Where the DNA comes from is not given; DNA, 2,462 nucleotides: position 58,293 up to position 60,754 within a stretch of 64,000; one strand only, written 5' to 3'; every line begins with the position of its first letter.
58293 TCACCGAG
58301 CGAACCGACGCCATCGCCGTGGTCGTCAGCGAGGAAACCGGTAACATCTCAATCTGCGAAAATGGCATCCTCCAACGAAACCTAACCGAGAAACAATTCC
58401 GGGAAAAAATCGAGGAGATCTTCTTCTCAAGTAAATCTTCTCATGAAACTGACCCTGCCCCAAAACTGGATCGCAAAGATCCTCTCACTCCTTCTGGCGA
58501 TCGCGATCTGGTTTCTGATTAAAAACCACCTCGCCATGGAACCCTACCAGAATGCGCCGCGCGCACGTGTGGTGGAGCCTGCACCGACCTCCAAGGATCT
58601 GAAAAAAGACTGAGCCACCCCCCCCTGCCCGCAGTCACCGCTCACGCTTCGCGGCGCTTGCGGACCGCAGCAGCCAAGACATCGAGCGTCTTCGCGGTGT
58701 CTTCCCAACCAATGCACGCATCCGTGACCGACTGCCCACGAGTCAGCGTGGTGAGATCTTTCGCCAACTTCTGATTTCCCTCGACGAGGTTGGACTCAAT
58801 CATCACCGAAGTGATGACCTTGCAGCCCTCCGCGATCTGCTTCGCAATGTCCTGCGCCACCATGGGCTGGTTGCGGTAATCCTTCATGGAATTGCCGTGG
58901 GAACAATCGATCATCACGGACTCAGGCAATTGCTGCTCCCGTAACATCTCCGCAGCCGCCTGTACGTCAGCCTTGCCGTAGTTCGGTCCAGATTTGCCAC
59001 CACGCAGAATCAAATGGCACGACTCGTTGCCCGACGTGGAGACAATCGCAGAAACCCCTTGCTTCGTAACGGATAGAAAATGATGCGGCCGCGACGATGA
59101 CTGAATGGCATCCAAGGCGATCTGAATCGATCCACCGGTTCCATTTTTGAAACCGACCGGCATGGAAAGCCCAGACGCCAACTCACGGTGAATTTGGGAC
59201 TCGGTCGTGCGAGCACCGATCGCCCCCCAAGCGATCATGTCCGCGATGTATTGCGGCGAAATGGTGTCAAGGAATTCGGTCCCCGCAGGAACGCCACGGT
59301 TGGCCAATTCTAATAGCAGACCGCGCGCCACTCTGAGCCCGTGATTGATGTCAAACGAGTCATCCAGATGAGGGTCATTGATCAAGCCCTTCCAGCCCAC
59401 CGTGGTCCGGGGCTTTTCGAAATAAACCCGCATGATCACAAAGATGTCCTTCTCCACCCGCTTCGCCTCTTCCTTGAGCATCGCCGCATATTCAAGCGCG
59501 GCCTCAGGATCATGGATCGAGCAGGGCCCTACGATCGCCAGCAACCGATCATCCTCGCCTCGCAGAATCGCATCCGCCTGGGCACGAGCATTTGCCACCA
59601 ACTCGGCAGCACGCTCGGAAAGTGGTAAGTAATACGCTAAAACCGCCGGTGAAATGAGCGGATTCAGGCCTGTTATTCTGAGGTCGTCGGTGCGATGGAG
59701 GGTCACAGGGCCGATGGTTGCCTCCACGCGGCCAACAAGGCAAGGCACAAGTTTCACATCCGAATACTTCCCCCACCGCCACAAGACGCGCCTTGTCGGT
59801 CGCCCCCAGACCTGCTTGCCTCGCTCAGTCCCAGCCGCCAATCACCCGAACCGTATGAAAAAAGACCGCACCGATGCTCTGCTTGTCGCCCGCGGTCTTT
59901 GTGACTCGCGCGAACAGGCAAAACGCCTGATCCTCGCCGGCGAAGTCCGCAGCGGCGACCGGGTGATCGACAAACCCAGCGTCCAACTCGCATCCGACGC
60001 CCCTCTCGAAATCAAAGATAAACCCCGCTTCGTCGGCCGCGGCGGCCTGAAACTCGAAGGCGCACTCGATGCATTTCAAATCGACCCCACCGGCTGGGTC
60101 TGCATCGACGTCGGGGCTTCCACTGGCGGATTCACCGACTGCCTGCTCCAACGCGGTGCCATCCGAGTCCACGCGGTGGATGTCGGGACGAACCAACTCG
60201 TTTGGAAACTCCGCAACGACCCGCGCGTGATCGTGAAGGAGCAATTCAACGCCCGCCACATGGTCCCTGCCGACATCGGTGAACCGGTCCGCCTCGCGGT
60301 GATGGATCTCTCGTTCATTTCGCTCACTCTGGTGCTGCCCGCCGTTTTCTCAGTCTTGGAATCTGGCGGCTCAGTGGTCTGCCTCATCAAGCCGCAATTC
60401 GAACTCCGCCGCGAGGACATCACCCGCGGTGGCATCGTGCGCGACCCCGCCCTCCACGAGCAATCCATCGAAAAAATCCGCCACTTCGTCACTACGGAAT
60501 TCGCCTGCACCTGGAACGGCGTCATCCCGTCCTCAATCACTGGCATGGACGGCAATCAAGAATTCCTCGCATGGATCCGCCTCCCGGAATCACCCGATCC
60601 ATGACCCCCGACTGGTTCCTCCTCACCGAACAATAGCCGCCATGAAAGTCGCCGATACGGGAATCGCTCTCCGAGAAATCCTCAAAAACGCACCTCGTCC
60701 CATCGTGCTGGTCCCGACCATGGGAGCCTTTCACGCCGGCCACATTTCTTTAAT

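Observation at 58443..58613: Unannotated mini-CdaR: a TM-anchor-only partner overlapping cdaA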

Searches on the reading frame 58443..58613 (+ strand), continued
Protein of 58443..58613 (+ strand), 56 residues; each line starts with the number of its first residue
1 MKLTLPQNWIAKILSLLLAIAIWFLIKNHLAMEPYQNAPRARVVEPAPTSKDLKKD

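Call 49: search_protein_families(library=ncbifam, proteins=[L092:5234-6625:+, L092:4112-5032:+, L092:5001-5225:+, L090:4235-5017:+], max_evalue=0.001)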
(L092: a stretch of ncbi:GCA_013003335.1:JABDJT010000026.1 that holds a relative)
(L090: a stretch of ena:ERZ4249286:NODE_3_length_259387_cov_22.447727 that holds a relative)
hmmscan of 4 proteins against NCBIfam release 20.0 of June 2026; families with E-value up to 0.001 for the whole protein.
L092:5234-6625:+ (463 aa): 7 families
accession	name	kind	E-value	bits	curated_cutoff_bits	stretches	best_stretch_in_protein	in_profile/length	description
TIGR01455.1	glmM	equivalog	6e-163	542.6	447.55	1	9-458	1-441/442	phosphoglucosamine mutase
TIGR03990.1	Arch_GlmM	equivalog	8.8e-93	311.6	439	1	7-456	2-443/444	phosphoglucosamine mutase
NF007088.0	PRK09542.1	equivalog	8.3e-53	180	618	1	53-459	42-455/456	phosphomannomutase/phosphoglucomutase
NF046027.1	PhglucPhmanMutPgmG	equivalog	2.5e-39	135.2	600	1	59-385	46-368/460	phosphoglucomutase/phosphomannomutase PgmG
NF011943.0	PRK15414.1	subfamily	5e-33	114.8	801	1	59-455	40-452/456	phosphomannomutase CpsG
TIGR01132.1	pgm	equivalog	1.6e-13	49.9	778.05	1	62-354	83-405/546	phosphoglucomutase (alpha-D-glucose-1,6-bisphosphate-dependent)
NF005737.0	PRK07564.1-1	equivalog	1.9e-11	43.3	378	1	60-144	53-143/543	alpha-D-glucose phosphate-specific phosphoglucomutase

L092:4112-5032:+ (306 aa): 5 families
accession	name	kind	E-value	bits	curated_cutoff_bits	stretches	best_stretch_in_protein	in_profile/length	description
TIGR00159.1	TIGR00159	equivalog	5.5e-63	212.6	188.8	1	6-251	6-248/254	diadenylate cyclase CdaA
NF038328.1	c-di-AMP_CdaS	exception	1.2e-39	135.9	225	1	109-236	59-187/191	sporulation-specific diadenylate cyclase CdaS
NF038327.1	c-di-AMP_CdaM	exception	3.1e-34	118.3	225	1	78-242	16-179/196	diadenylate cyclase CdaM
NF010009.0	PRK13482.1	equivalog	3.7e-07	29.6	201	1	123-235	31-137/357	DNA integrity scanning diadenylate cyclase DisA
NF041371.1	Diadnylcyc_Halo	equivalog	0.00039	19.8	430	1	198-243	223-268/270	diadenylate cyclase DacZ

L092:5001-5225:+ (74 aa): 0 families

L090:4235-5017:+ (260 aa): 5 families
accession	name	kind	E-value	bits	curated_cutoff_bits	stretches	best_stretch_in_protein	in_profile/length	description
TIGR00159.1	TIGR00159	equivalog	3.3e-63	213.4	188.8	1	10-242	7-241/254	diadenylate cyclase CdaA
NF038328.1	c-di-AMP_CdaS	exception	6.5e-39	133.5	225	1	114-234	67-187/191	sporulation-specific diadenylate cyclase CdaS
NF038327.1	c-di-AMP_CdaM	exception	6.6e-35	120.4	225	1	79-252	15-194/196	diadenylate cyclase CdaM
NF041371.1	Diadnylcyc_Halo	equivalog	5.7e-10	39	430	1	169-243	194-270/270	diadenylate cyclase DacZ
NF010009.0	PRK13482.1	equivalog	0.00028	20.2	201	1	125-233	33-137/357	DNA integrity scanning diadenylate cyclase DisA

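Call 56: predict_structure(alignment_id=A1)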
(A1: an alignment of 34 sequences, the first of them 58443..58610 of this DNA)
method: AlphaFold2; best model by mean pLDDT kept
length: 56 residues; sequences in the alignment: 34
mean_pLDDT: 71.3   pTM: 0.37
mean pLDDT of the five models: 71.3, 71.1, 69.5, 68.9, 67.7
residues with pLDDT >= 90: 9; 70-90: 16; 50-70: 30; < 50: 1
segments of 3 or more residues with pLDDT < 50: none
pLDDT, mean of each block of 10 residues (from residue 1): 63 90 85 60 68 55
secondary structure, 60 per line:
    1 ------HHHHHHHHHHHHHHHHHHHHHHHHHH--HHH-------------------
elements in order: H7-32

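Call 59: list_cluster_members(proteins=[P0208, P0211, P0163, P0221, P0227, P0044, P0230, P0149, P0032, P0001])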
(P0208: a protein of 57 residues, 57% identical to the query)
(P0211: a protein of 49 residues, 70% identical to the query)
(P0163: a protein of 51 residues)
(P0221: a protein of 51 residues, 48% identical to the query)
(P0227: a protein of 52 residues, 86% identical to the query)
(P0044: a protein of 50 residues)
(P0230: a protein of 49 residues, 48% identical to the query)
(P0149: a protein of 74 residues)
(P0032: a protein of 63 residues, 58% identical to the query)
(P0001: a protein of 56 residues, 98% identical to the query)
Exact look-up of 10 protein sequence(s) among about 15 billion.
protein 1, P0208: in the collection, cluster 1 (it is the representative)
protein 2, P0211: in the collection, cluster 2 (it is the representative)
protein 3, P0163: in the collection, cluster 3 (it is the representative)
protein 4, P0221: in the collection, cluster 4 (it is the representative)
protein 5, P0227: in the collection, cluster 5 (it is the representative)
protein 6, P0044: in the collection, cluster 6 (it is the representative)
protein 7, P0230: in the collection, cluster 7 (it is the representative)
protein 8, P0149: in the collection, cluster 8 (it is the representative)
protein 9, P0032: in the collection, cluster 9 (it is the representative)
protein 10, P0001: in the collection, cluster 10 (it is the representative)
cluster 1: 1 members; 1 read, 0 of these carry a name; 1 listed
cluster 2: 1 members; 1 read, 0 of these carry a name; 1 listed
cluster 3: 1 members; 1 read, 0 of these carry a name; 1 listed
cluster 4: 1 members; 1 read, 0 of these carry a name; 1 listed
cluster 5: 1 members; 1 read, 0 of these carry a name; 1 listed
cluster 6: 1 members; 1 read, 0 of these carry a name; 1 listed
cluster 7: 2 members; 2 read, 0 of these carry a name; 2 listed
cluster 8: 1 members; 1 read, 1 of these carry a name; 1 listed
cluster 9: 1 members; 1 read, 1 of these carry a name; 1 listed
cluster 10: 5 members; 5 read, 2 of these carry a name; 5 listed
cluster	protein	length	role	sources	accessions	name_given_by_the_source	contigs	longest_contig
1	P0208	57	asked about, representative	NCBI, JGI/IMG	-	-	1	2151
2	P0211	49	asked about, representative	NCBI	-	-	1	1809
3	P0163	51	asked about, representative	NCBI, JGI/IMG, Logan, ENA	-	-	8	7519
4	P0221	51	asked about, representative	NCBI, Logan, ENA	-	-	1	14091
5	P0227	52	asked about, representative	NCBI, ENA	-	-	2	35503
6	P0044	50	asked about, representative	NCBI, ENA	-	-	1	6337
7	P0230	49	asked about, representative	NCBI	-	-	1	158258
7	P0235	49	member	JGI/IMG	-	-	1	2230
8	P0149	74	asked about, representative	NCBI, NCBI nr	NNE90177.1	MAG: hypothetical protein HKN23_00875 [Verrucomicrobiales bacterium] | hypothetical protein [Verrucomicrobiales bacterium]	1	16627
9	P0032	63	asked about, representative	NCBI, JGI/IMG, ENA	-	hypothetical protein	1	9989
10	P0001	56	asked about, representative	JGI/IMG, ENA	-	YbbR domain-containing protein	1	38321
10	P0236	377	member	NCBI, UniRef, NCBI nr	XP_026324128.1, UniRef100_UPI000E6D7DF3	uncharacterized protein LOC113233280 [Hyposmocoma kahamanoa] | uncharacterized protein LOC113233280 n=1 Tax=Hyposmocoma kahamanoa TaxID=1477025 ...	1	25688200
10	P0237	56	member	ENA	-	-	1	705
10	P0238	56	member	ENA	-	-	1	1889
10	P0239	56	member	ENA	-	-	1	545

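Call 79: find_related_loci(query=A4, collection=metagenome_contigs, flank=3500)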
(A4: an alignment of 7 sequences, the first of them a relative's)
Query A4 (306 aa) in metagenome_contigs; peptide patterns used: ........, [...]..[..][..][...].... (x = any residue, [..] = any of these).
599 stretches matched a pattern (row limit reached: there are more); 587 encode a relative of the query (tblastn E <= 1e-3); the best 80 are kept; 80 distinct loci.
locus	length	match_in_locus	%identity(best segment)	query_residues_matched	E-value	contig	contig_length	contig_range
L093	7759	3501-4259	68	1-253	8e-114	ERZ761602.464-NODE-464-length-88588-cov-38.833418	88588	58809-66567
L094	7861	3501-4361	48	1-294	4e-85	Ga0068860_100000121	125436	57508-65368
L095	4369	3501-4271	52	7-266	2e-84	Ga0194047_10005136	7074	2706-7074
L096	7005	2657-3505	49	1-293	2e-83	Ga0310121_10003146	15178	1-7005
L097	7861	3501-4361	46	1-293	2e-81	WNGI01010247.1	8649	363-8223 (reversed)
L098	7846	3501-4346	48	4-288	1e-81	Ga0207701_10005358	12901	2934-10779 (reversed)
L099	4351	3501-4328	48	12-293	8e-81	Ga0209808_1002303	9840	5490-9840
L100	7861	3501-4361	47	1-293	1e-80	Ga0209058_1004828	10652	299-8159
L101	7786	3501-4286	50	7-272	5e-81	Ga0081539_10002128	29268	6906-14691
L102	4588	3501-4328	48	12-293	9e-81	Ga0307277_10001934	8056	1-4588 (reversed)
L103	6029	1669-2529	47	1-293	1e-80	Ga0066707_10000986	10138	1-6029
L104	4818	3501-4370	50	2-306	2e-80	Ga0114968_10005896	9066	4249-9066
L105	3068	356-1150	49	1-269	2e-81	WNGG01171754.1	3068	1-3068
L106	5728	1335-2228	45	1-300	2e-80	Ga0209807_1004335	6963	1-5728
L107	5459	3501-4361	46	1-295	4e-80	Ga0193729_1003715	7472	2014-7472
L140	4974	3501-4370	46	12-301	5e-76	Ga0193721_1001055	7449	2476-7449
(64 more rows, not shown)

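Call 82: search_protein_families(library=pfam, proteins=[L105:1107-1685:+, L104:4291-4602:+, L093:4294-4554:+, L094:4261-4509:+, L140:4228-4473:+], max_evalue=1)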
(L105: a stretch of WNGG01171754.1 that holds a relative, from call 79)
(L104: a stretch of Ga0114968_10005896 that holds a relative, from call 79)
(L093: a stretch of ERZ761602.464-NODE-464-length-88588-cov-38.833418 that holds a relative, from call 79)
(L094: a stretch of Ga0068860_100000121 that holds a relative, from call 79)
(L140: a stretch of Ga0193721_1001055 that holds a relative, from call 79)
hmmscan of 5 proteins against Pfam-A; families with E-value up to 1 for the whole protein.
L105:1107-1685:+ (192 aa): 0 families

L104:4291-4602:+ (103 aa): 0 families

L093:4294-4554:+ (86 aa): 0 families

L094:4261-4509:+ (82 aa): 0 families

L140:4228-4473:+ (81 aa): 1 family
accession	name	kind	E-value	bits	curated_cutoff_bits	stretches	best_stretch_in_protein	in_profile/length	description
PF20087.4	DUF6479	-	0.17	12.8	25.4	1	16-51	32-69/120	Family of unknown function (DUF6479)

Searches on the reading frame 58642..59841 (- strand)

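Call 3: search_protein_families(library=pfam, proteins=[window:58642-59841:-], max_evalue=1)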
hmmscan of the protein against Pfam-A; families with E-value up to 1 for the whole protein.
window:58642-59841:- (399 aa): 2 families
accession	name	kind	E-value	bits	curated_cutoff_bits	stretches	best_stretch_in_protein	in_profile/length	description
PF00793.26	DAHP_synth_1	-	1.3e-94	316.5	25.5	1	91-385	9-268/270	DAHP synthetase I family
PF02702.23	KdpD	-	0.022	14.6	26.1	1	304-396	81-170/210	Osmosensitive K+ channel His kinase sensor domain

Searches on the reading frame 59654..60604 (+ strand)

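Call 3: search_protein_families(library=pfam, proteins=[window:59654-60604:+], max_evalue=1)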
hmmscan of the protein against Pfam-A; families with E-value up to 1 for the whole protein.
window:59654-60604:+ (316 aa): 4 families
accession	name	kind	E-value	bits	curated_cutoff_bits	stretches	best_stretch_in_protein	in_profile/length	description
PF01728.25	FtsJ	-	1.9e-39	135.9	24.1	1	126-308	1-179/181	FtsJ-like methyltransferase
PF01479.30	S4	-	3.4e-07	30.3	22.8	1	74-112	4-42/48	S4 domain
PF08241.18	Methyltransf_11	-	0.057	14.5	21.2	1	151-201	1-44/95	Methyltransferase domain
PF13649.12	Methyltransf_25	-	0.16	13.1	27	1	151-182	2-34/97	Methyltransferase domain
